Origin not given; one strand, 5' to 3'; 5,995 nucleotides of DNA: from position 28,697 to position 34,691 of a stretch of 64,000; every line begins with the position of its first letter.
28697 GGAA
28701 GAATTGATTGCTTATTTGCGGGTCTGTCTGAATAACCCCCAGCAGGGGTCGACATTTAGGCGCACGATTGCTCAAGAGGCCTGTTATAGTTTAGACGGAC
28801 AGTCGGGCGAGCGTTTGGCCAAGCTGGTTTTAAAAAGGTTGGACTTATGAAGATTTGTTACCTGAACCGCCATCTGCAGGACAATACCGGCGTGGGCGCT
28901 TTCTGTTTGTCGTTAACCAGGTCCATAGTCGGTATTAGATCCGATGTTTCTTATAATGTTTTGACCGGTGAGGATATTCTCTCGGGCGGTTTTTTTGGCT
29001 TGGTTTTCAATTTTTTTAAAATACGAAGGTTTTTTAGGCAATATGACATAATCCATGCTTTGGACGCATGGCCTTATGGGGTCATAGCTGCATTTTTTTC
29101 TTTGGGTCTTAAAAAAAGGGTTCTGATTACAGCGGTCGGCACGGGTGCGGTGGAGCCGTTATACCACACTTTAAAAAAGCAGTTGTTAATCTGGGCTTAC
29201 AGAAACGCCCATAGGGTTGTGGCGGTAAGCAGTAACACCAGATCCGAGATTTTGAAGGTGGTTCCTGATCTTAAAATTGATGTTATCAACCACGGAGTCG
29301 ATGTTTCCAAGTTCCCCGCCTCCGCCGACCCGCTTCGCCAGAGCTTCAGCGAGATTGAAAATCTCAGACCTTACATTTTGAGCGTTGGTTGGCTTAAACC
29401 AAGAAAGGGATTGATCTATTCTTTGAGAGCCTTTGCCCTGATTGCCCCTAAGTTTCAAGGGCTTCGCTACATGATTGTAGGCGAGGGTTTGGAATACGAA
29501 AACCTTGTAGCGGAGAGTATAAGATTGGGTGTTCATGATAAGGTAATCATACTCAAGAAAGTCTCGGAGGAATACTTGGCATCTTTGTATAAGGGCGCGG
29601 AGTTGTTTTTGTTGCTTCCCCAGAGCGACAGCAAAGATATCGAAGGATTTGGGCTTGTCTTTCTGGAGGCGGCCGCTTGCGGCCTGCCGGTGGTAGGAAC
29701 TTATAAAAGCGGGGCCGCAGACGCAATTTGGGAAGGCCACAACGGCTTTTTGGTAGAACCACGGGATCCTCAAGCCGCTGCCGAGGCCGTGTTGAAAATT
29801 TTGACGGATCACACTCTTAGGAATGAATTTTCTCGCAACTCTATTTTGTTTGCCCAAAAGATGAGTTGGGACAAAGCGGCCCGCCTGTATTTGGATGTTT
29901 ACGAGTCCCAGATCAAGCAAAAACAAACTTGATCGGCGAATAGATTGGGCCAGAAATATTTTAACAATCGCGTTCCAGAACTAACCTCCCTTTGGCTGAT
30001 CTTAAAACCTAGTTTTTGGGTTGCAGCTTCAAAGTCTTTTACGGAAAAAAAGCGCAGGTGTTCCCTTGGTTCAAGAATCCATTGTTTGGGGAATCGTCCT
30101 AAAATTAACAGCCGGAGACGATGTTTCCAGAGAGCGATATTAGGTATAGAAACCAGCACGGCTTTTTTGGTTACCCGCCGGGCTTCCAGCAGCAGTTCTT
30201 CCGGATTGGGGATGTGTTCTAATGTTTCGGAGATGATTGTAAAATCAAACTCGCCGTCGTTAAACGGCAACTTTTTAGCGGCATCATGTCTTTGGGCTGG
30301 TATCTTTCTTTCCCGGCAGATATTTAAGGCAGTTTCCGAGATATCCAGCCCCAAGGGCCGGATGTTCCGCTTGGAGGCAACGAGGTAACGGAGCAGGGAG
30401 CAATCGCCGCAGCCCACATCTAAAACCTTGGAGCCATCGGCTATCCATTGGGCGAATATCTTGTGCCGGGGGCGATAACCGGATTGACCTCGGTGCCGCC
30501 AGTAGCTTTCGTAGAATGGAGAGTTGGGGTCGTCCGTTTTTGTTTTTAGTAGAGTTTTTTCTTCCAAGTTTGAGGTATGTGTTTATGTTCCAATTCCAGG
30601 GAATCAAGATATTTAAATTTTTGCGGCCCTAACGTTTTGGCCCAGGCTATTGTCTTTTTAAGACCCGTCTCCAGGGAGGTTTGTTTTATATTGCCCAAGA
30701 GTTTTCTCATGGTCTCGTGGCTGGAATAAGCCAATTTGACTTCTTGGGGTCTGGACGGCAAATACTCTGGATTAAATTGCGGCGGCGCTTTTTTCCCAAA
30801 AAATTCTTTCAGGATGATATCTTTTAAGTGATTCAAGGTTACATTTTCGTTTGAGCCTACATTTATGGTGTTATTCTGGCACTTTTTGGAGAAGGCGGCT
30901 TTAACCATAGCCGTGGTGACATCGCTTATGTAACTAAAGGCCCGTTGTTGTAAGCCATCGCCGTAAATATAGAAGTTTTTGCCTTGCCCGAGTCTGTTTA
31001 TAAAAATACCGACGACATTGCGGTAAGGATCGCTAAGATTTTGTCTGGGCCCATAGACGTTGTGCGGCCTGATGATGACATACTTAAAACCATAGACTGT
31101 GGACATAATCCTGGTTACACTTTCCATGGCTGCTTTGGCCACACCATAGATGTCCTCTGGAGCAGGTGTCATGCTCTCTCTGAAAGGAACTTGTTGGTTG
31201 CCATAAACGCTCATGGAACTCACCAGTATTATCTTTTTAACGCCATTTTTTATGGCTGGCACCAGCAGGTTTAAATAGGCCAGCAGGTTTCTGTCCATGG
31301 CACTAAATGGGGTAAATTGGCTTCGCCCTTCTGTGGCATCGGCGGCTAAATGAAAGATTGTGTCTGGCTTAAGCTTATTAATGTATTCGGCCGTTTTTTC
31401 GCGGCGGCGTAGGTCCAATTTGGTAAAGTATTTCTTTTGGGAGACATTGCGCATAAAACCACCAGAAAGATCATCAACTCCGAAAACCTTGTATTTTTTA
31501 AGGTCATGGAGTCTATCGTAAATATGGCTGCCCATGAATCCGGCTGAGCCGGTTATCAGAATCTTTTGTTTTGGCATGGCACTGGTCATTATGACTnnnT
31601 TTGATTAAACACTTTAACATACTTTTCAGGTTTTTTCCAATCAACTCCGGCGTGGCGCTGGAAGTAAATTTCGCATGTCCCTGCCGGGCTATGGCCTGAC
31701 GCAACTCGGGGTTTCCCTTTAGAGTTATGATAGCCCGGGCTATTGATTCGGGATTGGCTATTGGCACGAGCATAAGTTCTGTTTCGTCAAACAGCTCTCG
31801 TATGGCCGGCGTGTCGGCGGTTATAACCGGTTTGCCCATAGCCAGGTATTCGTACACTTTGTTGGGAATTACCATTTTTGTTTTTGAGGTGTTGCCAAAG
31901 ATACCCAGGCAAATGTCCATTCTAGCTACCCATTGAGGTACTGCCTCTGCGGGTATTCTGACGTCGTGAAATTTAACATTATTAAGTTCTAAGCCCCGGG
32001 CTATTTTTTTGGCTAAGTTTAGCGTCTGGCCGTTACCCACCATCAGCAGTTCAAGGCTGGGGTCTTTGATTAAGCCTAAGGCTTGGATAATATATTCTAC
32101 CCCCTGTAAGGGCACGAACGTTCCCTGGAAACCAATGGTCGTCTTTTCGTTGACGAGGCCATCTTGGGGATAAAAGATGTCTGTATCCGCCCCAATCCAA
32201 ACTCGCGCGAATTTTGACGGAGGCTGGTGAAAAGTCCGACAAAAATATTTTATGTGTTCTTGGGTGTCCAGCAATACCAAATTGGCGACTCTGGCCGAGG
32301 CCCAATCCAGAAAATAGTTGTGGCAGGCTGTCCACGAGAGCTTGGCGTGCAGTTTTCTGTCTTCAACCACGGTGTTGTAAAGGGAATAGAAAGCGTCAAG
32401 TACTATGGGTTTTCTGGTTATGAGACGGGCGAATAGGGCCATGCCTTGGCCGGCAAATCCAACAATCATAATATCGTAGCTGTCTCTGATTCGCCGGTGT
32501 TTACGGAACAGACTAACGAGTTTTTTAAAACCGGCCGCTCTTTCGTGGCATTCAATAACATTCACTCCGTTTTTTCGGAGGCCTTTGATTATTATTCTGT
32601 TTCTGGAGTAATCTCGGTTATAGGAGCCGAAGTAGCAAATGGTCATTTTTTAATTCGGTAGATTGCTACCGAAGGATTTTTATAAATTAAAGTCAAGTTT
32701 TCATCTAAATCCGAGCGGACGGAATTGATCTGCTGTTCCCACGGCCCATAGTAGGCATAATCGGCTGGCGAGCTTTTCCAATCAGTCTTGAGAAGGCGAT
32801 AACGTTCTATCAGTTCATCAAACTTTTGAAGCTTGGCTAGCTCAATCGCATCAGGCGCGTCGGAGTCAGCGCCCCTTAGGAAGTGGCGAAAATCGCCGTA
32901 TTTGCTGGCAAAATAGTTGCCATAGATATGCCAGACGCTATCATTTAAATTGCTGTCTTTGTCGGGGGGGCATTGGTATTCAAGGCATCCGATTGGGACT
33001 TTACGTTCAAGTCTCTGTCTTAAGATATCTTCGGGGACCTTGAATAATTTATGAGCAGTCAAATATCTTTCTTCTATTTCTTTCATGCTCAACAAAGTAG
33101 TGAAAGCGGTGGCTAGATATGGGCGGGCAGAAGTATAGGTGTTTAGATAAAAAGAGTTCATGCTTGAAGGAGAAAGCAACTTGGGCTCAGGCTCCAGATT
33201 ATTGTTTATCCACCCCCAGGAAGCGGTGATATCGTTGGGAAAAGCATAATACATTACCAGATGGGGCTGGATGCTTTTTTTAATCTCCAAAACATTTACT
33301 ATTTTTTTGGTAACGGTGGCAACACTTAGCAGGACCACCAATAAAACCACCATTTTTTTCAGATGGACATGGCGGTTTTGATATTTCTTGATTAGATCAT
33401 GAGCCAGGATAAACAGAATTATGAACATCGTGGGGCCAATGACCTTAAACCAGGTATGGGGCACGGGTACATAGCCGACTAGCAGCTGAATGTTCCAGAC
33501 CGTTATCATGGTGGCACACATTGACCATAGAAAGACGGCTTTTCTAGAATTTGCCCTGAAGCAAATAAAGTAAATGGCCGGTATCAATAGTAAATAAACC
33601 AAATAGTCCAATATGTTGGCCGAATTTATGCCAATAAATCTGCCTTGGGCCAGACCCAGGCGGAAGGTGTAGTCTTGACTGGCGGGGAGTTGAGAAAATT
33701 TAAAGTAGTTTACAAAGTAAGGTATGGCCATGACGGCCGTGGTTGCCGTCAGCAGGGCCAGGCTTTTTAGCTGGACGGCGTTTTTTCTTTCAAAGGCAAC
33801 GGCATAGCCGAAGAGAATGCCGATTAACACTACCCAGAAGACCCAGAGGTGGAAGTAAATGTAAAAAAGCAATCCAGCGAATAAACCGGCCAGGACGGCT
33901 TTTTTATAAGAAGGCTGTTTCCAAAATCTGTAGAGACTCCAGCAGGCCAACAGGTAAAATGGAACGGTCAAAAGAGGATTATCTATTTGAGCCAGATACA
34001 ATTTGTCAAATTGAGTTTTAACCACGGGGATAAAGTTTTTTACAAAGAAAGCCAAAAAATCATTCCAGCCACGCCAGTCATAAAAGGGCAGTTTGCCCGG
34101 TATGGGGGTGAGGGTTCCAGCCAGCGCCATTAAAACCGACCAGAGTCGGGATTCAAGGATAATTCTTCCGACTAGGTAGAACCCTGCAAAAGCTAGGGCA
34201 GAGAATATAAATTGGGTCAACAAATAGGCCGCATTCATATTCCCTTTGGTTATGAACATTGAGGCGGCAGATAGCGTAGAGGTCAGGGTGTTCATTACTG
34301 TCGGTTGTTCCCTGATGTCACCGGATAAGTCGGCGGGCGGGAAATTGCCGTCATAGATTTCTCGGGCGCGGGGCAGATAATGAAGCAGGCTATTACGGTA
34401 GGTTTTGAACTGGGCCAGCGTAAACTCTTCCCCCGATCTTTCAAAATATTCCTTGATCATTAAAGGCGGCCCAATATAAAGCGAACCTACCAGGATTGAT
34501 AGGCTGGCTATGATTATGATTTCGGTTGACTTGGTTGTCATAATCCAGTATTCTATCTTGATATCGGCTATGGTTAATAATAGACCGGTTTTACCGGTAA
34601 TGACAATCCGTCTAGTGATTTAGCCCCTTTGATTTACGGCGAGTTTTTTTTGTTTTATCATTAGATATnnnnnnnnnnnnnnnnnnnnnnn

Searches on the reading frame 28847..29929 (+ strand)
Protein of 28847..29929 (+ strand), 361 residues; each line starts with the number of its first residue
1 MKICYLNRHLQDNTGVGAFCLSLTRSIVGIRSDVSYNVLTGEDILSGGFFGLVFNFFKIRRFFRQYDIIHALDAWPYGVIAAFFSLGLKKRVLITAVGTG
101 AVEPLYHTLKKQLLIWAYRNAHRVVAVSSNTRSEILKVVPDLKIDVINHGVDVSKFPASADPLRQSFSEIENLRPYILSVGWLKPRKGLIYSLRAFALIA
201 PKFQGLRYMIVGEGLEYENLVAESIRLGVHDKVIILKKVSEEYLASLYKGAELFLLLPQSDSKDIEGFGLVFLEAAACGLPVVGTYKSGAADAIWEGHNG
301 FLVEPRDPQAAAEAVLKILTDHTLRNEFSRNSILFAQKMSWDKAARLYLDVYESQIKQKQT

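Call 36: search_protein_families(library=pfam, proteins=[window:28847-29929:+], max_evalue=0.001)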
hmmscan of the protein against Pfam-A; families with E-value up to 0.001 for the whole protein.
window:28847-29929:+ (361 aa): 7 families
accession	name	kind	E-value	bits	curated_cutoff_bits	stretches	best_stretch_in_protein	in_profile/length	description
PF00534.26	Glycos_transf_1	-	2.5e-36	125.2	26.4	1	172-332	13-169/172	Glycosyl transferases group 1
PF13692.12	Glyco_trans_1_4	-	8.3e-29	101.1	27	1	174-321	1-142/142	Glycosyl transferases group 1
PF13439.12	Glyco_transf_4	-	1.6e-13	51.5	28.5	1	53-154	58-169/170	Glycosyltransferase Family 4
PF20706.3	GT4-conflict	-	1.1e-07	31.7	26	1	119-346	145-383/385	Family 4 Glycosyltransferase in conflict systems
PF13579.12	Glyco_trans_4_4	-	1.3e-06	29.3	29.7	1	57-147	61-155/158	Glycosyl transferase 4-like domain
PF13524.12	Glyco_trans_1_2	-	1.3e-05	25.6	25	1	204-332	13-125/144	Glycosyl transferase-like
PF13477.12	Glyco_trans_4_2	-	0.00017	22.2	23.4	1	57-127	64-138/139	Glycosyl transferase 4-like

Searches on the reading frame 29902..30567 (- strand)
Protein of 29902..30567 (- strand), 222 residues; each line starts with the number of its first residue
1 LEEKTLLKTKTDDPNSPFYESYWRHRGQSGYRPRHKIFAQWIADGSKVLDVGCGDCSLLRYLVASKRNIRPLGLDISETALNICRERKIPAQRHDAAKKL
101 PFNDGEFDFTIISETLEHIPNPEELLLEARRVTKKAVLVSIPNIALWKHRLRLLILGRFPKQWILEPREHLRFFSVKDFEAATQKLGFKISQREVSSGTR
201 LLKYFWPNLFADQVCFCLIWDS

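Call 36: search_protein_families(library=pfam, proteins=[window:29902-30567:-], max_evalue=0.001)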
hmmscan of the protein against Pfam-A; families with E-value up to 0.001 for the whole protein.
window:29902-30567:- (222 aa): 8 families
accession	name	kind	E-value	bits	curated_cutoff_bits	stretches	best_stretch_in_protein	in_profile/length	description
PF07021.18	MetW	-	3.1e-33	115.5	21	1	32-217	1-192/193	Methionine biosynthesis protein MetW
PF08241.18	Methyltransf_11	-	1.7e-17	64.3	21.2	1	49-135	1-89/95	Methyltransferase domain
PF13489.12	Methyltransf_23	-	6.9e-17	62.1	27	1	24-190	2-161/164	Methyltransferase domain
PF13649.12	Methyltransf_25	-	1.5e-14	54.8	27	1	48-135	1-95/97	Methyltransferase domain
PF13847.12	Methyltransf_31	-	3.5e-13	49.9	27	1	44-145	3-113/145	Methyltransferase domain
PF08242.18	Methyltransf_12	-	8.4e-12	46.1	30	1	49-134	1-93/98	Methyltransferase domain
PF05148.21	Methyltransf_8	-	3.4e-06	27.5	27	0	45-92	73-119/219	Hypothetical methyltransferase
PF01209.24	Ubie_methyltran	-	9e-06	25.6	20.1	1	44-135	47-145/233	ubiE/COQ5 methyltransferase family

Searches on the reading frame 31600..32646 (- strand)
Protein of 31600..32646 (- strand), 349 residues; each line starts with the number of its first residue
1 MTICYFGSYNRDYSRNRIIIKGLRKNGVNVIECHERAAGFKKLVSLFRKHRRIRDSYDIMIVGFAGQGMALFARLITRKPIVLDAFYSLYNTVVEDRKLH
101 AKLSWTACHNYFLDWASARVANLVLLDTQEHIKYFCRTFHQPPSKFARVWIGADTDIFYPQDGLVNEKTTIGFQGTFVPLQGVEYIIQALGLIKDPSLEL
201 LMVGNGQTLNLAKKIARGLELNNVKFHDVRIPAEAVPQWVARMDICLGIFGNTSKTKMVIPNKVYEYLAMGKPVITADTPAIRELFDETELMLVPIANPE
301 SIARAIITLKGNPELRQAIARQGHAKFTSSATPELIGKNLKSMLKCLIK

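Call 36: search_protein_families(library=pfam, proteins=[window:31600-32646:-], max_evalue=0.001)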
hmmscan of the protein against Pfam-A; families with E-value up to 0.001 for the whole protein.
window:31600-32646:- (349 aa): 3 families
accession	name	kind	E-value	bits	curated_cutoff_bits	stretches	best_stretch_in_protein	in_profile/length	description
PF13692.12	Glyco_trans_1_4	-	3.7e-19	69.8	27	1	169-309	2-139/142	Glycosyl transferases group 1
PF00534.26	Glycos_transf_1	-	4.6e-17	62.5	26.4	1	162-323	9-169/172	Glycosyl transferases group 1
PF13524.12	Glyco_trans_1_2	-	6e-13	49.4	25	1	227-332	31-134/144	Glycosyl transferase-like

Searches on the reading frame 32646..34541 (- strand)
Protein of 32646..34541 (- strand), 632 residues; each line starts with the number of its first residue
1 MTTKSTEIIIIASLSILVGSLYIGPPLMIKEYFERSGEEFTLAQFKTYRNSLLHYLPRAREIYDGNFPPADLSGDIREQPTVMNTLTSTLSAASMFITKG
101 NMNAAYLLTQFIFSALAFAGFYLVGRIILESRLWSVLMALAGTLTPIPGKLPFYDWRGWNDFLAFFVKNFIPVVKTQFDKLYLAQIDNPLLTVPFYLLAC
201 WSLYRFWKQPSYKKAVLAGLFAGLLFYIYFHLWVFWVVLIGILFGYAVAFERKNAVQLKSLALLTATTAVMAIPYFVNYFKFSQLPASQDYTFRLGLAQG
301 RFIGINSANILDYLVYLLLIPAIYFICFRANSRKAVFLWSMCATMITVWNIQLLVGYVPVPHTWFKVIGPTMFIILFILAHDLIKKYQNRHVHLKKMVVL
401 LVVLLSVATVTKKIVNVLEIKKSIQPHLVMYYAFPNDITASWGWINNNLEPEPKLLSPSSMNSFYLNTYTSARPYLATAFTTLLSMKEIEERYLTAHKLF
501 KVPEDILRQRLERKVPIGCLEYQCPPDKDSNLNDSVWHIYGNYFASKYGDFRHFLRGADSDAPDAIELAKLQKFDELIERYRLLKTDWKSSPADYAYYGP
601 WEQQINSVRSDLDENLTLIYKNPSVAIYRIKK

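Call 37: search_protein_families(library=pfam, proteins=[window:32646-34541:-], max_evalue=0.001)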
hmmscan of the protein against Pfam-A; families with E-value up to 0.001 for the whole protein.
window:32646-34541:- (632 aa): 1 family
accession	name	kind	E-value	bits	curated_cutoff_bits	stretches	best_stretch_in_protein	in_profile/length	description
PF13231.12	PMT_2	-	0.0005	20.8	26.1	1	183-271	71-155/160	Dolichyl-phosphate-mannose-protein mannosyltransferase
